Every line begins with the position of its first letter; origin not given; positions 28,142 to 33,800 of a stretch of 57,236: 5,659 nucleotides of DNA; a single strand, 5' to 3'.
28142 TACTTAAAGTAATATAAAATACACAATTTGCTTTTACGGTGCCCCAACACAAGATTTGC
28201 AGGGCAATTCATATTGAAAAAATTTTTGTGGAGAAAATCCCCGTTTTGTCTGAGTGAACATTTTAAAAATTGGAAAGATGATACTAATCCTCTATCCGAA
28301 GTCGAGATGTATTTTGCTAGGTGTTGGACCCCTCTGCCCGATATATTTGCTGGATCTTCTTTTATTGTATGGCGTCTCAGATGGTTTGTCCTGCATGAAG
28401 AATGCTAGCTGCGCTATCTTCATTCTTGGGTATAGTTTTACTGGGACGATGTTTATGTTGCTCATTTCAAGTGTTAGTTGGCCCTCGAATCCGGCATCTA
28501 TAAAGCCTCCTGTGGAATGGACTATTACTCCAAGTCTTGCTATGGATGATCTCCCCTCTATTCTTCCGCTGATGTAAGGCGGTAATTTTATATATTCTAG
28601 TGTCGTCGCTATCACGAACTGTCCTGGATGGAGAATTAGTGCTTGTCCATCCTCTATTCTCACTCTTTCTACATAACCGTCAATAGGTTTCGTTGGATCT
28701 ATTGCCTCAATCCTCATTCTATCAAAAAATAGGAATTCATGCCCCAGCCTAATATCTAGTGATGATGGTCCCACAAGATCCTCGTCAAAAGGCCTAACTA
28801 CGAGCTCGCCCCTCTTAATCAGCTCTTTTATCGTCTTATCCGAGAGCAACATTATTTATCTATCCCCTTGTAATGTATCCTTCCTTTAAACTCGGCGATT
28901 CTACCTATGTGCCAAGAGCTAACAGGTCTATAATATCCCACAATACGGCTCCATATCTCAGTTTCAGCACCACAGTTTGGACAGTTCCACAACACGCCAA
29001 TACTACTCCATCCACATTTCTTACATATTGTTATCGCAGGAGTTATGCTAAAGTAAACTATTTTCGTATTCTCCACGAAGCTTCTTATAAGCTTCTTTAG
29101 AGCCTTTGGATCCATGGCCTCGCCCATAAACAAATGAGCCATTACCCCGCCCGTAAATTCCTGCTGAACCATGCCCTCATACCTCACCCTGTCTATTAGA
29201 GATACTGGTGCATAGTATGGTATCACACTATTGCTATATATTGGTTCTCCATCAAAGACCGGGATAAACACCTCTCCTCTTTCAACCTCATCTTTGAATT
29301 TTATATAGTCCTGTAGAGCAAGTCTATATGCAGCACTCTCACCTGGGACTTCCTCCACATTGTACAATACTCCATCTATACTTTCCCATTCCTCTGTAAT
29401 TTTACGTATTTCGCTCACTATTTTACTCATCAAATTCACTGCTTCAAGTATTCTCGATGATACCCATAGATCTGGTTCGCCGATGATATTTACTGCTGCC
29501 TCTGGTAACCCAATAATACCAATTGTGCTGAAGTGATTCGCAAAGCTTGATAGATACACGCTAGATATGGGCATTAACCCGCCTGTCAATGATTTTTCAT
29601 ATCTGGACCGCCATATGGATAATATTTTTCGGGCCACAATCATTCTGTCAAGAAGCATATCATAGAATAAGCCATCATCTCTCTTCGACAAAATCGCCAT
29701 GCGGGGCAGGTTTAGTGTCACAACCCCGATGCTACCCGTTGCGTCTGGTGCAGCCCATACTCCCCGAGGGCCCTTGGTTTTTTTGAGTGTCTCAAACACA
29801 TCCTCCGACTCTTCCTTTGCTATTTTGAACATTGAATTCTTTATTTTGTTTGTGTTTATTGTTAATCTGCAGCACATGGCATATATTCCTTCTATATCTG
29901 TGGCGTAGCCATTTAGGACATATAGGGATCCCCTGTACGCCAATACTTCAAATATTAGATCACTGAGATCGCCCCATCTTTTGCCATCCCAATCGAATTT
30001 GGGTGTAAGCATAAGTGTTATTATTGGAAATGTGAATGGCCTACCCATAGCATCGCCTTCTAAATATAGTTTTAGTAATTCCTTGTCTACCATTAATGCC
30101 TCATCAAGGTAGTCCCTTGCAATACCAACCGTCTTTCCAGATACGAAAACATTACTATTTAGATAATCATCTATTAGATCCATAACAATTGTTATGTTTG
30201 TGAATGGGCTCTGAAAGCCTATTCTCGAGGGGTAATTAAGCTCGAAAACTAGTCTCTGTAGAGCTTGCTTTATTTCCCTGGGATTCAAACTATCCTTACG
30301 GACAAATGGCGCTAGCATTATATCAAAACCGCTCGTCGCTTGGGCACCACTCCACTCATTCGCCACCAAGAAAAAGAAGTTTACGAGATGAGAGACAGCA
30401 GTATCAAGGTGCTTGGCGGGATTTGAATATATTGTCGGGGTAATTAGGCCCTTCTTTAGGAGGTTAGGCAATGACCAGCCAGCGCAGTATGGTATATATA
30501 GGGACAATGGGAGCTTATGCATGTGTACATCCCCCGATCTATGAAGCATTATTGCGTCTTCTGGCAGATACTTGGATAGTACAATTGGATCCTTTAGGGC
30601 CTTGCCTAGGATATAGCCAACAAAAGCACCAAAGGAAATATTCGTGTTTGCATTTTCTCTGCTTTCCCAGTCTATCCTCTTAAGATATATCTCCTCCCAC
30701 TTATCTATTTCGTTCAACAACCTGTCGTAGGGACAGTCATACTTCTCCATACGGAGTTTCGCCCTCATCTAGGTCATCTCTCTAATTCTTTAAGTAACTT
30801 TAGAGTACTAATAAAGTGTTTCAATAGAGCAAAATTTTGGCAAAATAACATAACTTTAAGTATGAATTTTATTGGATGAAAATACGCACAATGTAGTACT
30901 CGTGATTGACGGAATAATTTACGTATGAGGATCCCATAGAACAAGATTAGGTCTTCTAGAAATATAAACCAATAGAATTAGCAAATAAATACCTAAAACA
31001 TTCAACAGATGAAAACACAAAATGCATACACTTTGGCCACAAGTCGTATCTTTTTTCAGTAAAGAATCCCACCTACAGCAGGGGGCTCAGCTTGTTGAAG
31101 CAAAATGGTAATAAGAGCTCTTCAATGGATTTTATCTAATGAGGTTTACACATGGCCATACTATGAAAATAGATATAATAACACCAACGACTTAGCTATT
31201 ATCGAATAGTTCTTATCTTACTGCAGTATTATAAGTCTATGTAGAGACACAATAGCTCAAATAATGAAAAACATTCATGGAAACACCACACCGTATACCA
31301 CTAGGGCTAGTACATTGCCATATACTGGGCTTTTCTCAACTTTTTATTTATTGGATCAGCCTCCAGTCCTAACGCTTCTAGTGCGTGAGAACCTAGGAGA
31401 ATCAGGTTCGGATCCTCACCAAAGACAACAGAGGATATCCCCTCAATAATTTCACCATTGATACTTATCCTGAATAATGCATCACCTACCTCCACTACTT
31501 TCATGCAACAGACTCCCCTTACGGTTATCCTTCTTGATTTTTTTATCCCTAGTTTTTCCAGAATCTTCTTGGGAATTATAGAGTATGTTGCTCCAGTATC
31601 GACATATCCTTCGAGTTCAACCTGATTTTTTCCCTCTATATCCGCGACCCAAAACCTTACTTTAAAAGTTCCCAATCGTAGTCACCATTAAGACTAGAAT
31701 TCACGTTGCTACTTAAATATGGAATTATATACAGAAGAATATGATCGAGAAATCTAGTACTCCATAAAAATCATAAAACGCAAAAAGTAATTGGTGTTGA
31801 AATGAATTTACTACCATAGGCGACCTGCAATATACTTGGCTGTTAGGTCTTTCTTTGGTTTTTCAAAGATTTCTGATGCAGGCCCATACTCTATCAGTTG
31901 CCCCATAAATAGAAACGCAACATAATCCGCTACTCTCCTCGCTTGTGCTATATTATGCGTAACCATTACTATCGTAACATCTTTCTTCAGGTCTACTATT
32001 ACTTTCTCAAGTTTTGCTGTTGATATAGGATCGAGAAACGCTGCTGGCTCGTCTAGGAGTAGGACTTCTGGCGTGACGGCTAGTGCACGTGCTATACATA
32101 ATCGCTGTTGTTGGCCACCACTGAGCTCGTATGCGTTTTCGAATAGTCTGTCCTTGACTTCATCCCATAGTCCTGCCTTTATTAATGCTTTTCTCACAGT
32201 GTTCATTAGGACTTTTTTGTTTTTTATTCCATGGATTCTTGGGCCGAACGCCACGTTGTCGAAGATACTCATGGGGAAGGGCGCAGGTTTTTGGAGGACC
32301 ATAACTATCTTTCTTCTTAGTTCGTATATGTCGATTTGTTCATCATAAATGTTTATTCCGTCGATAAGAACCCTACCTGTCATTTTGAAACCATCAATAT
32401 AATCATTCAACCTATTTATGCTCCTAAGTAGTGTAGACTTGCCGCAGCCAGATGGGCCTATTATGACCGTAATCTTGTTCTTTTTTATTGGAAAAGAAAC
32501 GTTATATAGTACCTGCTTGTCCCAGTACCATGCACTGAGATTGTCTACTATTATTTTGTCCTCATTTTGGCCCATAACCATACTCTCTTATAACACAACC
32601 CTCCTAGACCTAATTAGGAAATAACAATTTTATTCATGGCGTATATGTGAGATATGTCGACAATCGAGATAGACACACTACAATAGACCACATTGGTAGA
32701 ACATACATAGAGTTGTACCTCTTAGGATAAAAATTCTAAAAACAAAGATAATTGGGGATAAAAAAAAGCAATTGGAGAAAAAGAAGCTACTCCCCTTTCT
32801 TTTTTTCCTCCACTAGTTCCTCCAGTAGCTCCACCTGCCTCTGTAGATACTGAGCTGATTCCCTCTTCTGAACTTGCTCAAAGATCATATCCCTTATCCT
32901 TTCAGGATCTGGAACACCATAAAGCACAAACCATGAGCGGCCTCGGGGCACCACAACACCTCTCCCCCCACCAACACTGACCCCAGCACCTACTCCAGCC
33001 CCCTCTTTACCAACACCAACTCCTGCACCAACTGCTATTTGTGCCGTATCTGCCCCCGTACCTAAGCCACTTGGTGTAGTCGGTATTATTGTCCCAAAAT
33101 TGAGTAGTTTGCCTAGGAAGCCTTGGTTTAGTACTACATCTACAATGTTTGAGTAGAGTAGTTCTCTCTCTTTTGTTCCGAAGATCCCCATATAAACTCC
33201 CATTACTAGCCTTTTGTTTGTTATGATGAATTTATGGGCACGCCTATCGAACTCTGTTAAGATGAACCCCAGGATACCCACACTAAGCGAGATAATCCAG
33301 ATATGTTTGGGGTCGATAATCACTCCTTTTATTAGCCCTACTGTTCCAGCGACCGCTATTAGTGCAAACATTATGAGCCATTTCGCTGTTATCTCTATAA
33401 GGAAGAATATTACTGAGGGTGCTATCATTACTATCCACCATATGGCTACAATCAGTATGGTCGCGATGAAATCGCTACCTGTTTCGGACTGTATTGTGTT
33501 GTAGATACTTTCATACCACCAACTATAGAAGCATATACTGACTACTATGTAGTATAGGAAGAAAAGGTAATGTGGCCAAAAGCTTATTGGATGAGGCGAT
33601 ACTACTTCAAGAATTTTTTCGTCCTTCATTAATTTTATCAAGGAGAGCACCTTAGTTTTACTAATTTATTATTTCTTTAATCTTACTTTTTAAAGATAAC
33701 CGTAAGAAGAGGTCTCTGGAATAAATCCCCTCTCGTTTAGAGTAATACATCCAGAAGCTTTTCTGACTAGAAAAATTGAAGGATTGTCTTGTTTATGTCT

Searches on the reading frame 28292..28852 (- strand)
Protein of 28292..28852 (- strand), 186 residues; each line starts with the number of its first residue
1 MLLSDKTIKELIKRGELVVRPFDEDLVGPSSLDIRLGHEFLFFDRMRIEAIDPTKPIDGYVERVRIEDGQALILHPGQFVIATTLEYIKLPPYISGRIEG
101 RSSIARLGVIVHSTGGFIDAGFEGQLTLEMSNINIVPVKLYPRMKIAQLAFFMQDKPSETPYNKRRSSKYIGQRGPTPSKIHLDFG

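Call 9: search_protein_families(library=pfam, proteins=[window:28292-28852:-], max_evalue=0.001)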
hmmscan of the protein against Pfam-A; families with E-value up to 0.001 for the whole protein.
window:28292-28852:- (186 aa): 4 families
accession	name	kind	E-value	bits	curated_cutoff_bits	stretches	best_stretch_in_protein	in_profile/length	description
PF22769.1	DCD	-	2.1e-48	164.7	27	1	3-152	2-151/153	dCTP deaminase-like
PF00692.24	dUTPase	-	6.5e-11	42.6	22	1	71-165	23-115/129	dUTPase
PF06559.16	DCD_N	-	4.7e-09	36.7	21.4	1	2-152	4-161/164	2'-deoxycytidine 5'-triphosphate deaminase (DCD) N-terminal domain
PF22569.1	DCD_C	-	1.2e-06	28.4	22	1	57-173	63-184/192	2'-deoxycytidine 5'-triphosphate deaminase (DCD), C-terminal domain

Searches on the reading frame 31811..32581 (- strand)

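Call 9: search_protein_families(library=pfam, proteins=[window:31811-32581:-], max_evalue=0.001)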
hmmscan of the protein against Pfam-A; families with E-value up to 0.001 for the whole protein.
window:31811-32581:- (256 aa): 9 families
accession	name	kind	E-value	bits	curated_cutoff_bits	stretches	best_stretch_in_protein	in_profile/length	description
PF00005.33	ABC_tran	-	4.4e-31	108.7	25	1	26-180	2-136/137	ABC transporter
PF13304.12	AAA_21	-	5.4e-14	53.4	27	2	136-210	221-299/304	AAA domain, putative AbiEii toxin, Type IV TA system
PF02463.25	SMC_N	-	4.6e-08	33.2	40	0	119-217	113-205/220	RecF/RecN/SMC N terminal domain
PF13401.12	AAA_22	-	9.9e-06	26.3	27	1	34-140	4-65/130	AAA domain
PF13555.12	AAA_29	-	0.00013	22.1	27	1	28-54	15-41/61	P-loop containing region of AAA domain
PF13476.12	AAA_23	-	0.00022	22.4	27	1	30-55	17-39/201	AAA domain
PF03193.22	RsgA_GTPase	-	0.00023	21.5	30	1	34-56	105-127/174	RsgA GTPase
PF03215.21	Rad17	-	0.00035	21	23.8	1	23-56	33-66/186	Rad17 P-loop domain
PF01637.24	ATPase_2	-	0.00053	20.3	33.2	0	34-60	19-46/225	ATPase domain predominantly from Archaea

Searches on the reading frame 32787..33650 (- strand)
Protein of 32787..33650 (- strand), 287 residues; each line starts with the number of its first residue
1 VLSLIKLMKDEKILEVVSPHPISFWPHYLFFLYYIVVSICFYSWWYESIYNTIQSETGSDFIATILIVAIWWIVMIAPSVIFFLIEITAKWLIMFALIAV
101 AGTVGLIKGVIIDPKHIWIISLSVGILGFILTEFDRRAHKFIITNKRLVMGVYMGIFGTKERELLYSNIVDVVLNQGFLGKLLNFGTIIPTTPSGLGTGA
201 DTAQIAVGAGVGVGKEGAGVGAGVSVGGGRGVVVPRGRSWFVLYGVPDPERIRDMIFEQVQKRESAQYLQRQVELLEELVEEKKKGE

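Call 9: search_protein_families(library=pfam, proteins=[window:32787-33650:-], max_evalue=0.001)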
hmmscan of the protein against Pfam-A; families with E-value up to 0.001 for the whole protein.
window:32787-33650:- (287 aa): 3 families
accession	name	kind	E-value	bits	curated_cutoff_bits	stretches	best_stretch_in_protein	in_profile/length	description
PF03703.20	bPH_2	-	2.2e-08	34.7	22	1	137-195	2-58/78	Bacterial PH domain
PF14470.12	bPH_3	-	0.00039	21.3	23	0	136-185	20-69/95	Bacterial PH domain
PF17253.7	DUF5320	-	0.00074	21.1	27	0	195-282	19-91/99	Family of unknown function (DUF5320)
